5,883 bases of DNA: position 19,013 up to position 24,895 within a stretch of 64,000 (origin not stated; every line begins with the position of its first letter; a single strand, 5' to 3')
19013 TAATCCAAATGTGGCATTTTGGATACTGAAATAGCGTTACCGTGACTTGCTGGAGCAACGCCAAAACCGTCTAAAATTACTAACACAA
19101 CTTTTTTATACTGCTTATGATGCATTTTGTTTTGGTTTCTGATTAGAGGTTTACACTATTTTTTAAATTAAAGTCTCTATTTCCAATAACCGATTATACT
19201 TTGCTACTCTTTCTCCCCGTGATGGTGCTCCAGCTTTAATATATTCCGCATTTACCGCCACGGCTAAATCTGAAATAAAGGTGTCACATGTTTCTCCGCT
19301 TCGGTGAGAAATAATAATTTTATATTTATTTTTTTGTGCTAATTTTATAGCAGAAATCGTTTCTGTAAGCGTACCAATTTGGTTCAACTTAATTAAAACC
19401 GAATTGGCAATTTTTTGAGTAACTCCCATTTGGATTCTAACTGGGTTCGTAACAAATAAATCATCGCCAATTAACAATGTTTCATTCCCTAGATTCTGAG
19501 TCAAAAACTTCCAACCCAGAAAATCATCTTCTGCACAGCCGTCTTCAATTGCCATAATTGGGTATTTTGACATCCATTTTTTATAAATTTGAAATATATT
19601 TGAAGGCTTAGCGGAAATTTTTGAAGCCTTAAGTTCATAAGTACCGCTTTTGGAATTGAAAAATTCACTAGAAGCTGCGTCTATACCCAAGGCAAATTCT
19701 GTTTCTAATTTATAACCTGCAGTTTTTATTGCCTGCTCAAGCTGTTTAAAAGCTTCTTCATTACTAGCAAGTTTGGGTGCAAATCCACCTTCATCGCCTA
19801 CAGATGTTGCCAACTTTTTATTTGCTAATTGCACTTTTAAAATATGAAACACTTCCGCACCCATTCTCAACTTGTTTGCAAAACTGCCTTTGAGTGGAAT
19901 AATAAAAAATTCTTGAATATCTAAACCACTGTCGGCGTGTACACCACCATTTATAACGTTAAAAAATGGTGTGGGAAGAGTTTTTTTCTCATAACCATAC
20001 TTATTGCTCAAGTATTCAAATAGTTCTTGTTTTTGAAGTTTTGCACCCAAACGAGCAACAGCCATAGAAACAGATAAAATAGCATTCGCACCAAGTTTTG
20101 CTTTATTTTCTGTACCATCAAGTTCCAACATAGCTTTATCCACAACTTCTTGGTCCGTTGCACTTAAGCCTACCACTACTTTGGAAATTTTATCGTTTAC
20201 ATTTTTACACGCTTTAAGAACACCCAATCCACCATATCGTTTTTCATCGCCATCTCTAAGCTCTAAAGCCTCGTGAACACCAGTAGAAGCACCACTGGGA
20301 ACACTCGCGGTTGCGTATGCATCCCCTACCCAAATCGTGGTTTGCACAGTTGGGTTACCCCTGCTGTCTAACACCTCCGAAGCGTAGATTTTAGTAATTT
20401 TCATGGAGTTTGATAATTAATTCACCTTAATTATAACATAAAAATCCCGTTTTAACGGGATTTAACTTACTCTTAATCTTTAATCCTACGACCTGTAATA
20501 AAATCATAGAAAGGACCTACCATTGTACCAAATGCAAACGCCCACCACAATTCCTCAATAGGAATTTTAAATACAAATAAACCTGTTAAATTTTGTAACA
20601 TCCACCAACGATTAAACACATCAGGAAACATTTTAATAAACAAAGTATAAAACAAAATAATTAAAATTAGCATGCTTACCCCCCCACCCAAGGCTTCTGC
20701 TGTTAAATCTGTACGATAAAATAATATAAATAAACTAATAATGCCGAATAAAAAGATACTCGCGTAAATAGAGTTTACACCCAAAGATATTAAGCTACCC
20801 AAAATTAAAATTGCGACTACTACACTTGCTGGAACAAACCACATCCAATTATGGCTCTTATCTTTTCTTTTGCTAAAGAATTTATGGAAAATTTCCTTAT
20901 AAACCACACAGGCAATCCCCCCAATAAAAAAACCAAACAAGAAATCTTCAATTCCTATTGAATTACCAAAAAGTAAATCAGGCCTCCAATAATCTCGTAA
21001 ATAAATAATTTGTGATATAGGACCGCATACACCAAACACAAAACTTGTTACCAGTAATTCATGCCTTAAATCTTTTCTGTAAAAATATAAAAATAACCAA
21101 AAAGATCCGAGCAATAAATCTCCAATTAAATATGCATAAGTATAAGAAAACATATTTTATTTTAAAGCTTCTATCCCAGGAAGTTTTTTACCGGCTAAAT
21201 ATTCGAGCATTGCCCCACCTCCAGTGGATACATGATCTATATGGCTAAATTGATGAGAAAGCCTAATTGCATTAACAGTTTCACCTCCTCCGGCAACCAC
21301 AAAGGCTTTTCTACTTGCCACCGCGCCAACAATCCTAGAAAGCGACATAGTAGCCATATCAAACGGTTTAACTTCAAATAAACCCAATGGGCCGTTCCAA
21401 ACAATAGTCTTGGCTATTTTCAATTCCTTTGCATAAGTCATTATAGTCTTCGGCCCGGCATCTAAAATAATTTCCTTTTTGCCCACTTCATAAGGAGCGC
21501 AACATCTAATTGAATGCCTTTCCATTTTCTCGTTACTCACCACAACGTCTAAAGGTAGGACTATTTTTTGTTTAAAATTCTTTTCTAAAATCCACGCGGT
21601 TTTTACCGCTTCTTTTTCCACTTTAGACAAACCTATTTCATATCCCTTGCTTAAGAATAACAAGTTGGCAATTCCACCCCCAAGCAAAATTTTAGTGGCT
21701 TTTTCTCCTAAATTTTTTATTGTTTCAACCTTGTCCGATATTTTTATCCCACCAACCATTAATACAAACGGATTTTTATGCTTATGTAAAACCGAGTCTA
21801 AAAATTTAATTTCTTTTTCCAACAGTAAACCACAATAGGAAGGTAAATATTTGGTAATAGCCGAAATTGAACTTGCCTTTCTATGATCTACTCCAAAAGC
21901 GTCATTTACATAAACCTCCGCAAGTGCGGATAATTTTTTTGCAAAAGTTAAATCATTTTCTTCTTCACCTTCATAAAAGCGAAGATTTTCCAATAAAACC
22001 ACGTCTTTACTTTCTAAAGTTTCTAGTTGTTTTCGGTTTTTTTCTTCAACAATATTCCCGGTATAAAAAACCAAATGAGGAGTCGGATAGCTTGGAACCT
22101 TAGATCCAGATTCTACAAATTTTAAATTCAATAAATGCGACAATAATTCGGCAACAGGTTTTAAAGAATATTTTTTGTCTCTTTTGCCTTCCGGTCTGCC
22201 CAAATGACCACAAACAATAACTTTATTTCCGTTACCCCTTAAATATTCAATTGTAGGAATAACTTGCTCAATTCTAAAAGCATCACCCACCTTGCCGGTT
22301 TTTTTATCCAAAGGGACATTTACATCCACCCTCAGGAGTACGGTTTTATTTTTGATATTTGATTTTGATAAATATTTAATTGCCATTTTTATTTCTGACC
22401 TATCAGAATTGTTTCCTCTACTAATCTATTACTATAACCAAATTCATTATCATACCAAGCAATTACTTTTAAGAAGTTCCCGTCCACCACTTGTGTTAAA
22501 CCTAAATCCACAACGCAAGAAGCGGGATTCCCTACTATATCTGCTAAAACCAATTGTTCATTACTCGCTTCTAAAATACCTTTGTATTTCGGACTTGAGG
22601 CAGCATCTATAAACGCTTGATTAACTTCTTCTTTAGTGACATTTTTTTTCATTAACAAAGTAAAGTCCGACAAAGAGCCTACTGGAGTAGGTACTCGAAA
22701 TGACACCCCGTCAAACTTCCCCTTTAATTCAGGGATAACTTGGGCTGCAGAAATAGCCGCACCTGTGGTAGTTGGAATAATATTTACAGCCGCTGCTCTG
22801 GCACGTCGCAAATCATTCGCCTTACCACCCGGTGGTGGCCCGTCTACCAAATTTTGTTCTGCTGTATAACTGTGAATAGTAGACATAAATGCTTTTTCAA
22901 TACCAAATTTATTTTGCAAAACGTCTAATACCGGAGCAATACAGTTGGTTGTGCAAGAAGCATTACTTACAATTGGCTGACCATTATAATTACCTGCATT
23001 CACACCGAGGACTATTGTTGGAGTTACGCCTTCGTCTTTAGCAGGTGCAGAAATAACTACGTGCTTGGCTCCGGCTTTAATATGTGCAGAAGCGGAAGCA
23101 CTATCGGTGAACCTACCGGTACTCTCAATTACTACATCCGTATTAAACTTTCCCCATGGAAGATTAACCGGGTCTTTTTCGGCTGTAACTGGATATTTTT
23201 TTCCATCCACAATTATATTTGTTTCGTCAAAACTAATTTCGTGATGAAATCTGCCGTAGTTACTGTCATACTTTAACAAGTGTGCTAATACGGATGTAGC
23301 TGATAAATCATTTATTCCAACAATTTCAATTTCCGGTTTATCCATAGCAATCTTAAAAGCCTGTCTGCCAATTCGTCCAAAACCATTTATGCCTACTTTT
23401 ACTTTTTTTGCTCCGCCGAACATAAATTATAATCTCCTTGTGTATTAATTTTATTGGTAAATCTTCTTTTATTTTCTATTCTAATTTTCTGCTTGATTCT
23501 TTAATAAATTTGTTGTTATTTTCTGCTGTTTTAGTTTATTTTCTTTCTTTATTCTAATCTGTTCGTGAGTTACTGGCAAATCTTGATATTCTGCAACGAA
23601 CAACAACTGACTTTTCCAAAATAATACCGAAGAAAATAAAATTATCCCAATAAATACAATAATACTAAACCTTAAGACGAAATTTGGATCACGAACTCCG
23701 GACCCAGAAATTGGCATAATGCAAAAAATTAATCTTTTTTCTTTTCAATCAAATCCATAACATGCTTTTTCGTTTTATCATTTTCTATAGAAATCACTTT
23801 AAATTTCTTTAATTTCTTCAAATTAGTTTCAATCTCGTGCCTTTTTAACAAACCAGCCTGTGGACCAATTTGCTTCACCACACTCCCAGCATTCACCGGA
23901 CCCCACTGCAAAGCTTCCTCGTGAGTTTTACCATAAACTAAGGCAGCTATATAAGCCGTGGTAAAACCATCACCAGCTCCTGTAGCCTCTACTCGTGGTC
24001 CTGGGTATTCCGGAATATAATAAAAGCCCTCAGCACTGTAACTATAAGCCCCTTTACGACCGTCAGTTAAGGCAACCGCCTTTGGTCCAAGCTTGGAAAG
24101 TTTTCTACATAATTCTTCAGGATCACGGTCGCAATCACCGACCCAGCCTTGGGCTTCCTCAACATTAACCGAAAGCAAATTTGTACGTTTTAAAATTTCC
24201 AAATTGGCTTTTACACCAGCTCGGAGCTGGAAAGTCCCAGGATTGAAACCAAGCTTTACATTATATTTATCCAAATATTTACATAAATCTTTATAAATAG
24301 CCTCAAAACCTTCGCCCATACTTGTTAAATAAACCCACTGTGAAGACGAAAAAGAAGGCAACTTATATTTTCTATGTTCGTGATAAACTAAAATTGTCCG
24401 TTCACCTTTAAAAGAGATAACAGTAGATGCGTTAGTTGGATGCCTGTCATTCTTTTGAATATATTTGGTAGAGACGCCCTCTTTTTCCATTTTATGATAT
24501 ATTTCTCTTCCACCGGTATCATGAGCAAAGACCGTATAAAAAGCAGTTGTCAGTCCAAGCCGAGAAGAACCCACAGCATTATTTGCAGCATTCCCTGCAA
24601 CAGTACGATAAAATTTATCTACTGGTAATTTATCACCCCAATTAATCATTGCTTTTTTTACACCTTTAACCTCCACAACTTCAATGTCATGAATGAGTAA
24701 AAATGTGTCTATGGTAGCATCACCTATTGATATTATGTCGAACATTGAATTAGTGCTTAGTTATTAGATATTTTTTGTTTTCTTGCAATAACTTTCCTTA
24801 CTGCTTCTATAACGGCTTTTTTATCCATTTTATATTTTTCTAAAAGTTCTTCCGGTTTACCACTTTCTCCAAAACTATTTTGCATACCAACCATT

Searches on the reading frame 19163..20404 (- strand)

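Call 77: search_protein_families(library=pfam, proteins=[window:19163-20404:-], max_evalue=0.00001)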
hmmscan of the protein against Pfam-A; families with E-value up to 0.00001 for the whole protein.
window:19163-20404:- (413 aa): 2 families
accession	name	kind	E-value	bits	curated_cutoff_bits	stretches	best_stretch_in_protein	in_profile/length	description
PF00113.28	Enolase_C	-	3e-100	335.8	21.5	1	141-411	2-279/296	Enolase, C-terminal TIM barrel domain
PF03952.21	Enolase_N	-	2.5e-52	176.9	35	1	3-132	1-131/131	Enolase, N-terminal domain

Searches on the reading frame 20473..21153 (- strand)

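Call 77: search_protein_families(library=pfam, proteins=[window:20473-21153:-], max_evalue=0.00001)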
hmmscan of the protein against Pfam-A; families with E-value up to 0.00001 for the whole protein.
window:20473-21153:- (226 aa): 1 family
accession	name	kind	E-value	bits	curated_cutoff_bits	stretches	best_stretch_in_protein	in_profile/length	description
PF18916.5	Lycopene_cyc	-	2.2e-10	41.4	27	1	127-218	1-91/92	Lycopene cyclase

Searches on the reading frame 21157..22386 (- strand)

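Call 77: search_protein_families(library=pfam, proteins=[window:21157-22386:-], max_evalue=0.00001)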
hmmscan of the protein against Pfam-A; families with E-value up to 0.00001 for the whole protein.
window:21157-22386:- (409 aa): 1 family
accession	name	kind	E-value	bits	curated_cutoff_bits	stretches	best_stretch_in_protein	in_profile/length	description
PF00162.24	PGK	-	9.8e-121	403.8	27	1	8-400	3-379/379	Phosphoglycerate kinase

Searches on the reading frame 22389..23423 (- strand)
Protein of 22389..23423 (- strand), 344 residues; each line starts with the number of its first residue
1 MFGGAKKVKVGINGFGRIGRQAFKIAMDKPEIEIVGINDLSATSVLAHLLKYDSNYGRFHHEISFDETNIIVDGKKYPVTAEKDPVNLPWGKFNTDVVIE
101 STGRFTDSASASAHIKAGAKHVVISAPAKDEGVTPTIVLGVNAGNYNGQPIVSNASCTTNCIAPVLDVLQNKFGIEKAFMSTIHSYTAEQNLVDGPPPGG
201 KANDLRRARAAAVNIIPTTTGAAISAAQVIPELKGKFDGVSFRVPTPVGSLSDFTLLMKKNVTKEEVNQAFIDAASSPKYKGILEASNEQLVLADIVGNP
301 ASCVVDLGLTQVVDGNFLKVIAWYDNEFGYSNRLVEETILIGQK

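Call 77: search_protein_families(library=pfam, proteins=[window:22389-23423:-], max_evalue=0.00001)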
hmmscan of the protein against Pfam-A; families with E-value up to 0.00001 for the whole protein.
window:22389-23423:- (344 aa): 2 families
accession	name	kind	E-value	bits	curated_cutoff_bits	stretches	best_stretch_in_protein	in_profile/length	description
PF02800.25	Gp_dh_C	-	8.7e-54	181.8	24.4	1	162-324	1-158/158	Glyceraldehyde 3-phosphate dehydrogenase, C-terminal domain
PF00044.30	Gp_dh_N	-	2.1e-36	124.7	31.7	1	8-107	1-100/101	Glyceraldehyde 3-phosphate dehydrogenase, NAD binding domain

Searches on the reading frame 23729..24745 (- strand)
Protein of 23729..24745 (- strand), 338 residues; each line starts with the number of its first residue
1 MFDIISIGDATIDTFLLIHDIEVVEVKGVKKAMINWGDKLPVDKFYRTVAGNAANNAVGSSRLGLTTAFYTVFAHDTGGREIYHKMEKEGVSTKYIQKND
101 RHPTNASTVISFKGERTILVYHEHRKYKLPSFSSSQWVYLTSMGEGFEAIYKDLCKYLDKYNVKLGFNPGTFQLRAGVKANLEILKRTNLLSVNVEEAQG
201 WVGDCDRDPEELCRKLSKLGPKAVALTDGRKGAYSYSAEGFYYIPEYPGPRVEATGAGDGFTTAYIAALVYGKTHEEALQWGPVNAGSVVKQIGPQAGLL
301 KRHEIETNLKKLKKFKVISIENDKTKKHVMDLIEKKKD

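Call 77: search_protein_families(library=pfam, proteins=[window:23729-24745:-], max_evalue=0.00001)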
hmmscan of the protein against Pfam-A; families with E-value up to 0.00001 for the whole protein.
window:23729-24745:- (338 aa): 1 family
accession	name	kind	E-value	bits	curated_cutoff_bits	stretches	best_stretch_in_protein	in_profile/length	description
PF00294.29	PfkB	-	4.6e-32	112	25.8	1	41-299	27-299/302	pfkB family carbohydrate kinase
